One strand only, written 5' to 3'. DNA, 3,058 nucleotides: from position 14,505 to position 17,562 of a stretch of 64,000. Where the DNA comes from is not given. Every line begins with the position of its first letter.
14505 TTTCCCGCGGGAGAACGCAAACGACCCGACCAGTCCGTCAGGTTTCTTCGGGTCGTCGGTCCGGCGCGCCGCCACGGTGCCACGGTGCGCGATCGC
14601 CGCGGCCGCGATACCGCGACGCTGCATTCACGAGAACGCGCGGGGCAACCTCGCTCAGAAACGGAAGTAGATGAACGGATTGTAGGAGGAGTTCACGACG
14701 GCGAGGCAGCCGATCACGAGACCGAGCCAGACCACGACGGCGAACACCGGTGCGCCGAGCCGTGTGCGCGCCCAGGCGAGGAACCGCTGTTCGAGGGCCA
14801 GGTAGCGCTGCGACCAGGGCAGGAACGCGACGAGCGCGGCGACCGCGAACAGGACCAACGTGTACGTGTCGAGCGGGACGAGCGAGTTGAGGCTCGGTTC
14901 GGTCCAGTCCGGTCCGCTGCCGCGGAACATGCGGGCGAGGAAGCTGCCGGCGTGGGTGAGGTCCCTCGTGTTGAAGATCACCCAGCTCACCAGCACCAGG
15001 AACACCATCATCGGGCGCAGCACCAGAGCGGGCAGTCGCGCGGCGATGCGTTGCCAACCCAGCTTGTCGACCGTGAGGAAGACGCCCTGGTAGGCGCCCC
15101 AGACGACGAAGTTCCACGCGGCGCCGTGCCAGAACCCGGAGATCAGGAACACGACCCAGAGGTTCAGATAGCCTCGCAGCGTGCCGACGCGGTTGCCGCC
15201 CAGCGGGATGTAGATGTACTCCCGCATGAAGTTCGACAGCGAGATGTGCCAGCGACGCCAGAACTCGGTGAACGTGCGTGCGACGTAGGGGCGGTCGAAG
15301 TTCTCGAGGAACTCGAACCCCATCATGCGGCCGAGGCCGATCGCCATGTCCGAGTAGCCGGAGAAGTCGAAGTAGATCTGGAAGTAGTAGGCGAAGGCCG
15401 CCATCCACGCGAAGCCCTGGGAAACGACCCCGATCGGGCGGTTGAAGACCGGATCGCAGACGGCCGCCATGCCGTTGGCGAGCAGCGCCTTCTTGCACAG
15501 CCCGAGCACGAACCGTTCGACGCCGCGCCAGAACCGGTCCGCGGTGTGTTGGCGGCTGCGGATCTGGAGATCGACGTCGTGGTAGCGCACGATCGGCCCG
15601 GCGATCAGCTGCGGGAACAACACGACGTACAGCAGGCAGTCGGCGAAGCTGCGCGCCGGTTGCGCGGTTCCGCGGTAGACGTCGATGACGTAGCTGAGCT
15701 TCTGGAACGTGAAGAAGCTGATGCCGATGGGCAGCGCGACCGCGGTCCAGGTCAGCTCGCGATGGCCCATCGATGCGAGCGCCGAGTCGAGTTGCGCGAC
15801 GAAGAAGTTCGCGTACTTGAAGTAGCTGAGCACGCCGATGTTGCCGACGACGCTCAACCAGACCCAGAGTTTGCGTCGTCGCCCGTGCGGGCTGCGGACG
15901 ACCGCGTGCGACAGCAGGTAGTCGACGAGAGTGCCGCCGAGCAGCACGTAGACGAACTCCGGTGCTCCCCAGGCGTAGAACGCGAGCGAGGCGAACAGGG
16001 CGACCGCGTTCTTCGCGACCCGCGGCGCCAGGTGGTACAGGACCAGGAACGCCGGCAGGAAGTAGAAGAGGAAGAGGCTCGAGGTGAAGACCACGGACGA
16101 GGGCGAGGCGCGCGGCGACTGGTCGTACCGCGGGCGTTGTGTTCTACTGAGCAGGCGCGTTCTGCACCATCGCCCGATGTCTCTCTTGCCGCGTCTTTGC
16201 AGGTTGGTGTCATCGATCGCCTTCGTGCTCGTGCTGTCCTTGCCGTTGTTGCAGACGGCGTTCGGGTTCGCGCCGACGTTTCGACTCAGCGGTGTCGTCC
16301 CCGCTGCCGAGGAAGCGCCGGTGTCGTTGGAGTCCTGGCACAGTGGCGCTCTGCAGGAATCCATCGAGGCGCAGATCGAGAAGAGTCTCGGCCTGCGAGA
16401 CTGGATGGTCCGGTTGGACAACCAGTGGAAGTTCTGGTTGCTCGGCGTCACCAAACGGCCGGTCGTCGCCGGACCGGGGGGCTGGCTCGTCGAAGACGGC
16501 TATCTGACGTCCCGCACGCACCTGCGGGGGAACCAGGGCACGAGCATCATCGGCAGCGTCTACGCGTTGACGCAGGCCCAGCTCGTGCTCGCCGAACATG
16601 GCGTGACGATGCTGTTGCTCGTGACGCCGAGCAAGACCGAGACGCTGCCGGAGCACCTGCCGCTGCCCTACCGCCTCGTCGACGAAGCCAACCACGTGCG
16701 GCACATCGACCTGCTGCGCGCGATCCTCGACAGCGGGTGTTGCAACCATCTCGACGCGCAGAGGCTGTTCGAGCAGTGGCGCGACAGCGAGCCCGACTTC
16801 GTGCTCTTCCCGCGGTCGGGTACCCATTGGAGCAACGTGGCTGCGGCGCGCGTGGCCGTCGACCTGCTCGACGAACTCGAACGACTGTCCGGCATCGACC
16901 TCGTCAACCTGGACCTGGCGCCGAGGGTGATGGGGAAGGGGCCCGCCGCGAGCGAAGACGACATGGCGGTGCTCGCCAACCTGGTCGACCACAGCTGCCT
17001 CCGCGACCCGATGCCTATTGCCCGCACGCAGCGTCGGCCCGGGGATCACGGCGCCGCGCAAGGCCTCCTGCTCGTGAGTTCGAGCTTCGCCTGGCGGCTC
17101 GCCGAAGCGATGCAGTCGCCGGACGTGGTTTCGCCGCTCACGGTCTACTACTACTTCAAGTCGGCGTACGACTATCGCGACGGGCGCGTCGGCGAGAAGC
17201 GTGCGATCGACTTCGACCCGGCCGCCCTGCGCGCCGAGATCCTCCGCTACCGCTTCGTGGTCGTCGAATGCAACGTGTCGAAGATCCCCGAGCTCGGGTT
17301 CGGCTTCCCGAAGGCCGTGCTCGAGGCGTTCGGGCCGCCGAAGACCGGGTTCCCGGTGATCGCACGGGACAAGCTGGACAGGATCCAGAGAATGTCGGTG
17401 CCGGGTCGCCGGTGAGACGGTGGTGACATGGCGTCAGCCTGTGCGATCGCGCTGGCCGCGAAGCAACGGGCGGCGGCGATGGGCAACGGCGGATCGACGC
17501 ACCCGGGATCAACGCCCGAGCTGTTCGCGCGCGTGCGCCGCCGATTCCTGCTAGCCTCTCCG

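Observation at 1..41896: An unassigned extreme-C-terminal module of about 110 aa is shared by seven otherwise unrelated secreted proteins within 42 kb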

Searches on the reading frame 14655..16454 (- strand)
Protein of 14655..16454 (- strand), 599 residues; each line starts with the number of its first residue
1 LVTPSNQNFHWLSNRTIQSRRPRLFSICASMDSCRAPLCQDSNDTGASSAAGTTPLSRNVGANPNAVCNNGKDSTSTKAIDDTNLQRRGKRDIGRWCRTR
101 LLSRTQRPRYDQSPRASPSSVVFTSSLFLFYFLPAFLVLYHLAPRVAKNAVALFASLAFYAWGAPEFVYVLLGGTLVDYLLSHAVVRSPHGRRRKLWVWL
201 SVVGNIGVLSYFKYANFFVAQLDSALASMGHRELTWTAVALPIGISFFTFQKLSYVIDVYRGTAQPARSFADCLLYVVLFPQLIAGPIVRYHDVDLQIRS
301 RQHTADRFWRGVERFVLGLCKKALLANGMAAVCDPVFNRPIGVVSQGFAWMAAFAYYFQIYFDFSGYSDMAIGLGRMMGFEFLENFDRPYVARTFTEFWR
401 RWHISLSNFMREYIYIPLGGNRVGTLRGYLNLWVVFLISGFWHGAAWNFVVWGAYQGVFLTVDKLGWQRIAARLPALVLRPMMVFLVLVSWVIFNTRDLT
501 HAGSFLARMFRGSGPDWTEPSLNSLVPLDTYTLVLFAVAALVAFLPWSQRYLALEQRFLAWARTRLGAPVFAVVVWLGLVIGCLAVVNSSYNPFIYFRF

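Call 22: search_protein_families(library=pfam, proteins=[window:14655-16454:-], max_evalue=0.001)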
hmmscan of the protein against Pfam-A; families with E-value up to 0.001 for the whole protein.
window:14655-16454:- (599 aa): 2 families
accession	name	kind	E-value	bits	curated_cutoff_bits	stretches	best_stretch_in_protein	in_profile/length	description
PF03062.24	MBOAT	-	1.4e-32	113.7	27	1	269-465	80-296/337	MBOAT, membrane-bound O-acyltransferase family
PF13813.11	MBOAT_2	-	3.9e-06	27.5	25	1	385-446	4-67/85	Membrane bound O-acyl transferase family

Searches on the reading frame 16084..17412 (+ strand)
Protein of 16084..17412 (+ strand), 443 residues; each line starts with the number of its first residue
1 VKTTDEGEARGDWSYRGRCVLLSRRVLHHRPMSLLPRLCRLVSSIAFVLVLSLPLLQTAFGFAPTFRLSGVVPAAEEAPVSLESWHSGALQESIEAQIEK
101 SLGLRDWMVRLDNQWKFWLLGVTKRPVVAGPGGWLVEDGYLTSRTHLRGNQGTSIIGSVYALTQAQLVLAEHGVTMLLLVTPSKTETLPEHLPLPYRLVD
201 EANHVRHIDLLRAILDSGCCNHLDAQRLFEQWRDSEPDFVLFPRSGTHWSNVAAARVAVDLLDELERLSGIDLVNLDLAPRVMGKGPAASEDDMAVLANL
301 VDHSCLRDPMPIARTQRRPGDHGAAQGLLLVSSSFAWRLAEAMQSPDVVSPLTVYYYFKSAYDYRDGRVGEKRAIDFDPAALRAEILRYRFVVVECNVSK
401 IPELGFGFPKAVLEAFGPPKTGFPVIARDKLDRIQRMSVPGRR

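Call 22: search_protein_families(library=pfam, proteins=[window:16084-17412:+], max_evalue=0.001)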
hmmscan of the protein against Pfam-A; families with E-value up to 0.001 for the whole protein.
window:16084-17412:+ (443 aa): 1 family
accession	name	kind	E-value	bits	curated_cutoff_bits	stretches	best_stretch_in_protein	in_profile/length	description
PF16822.11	ALGX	-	3.8e-10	40.3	26.5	1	127-323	1-189/268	SGNH hydrolase-like domain, acetyltransferase AlgX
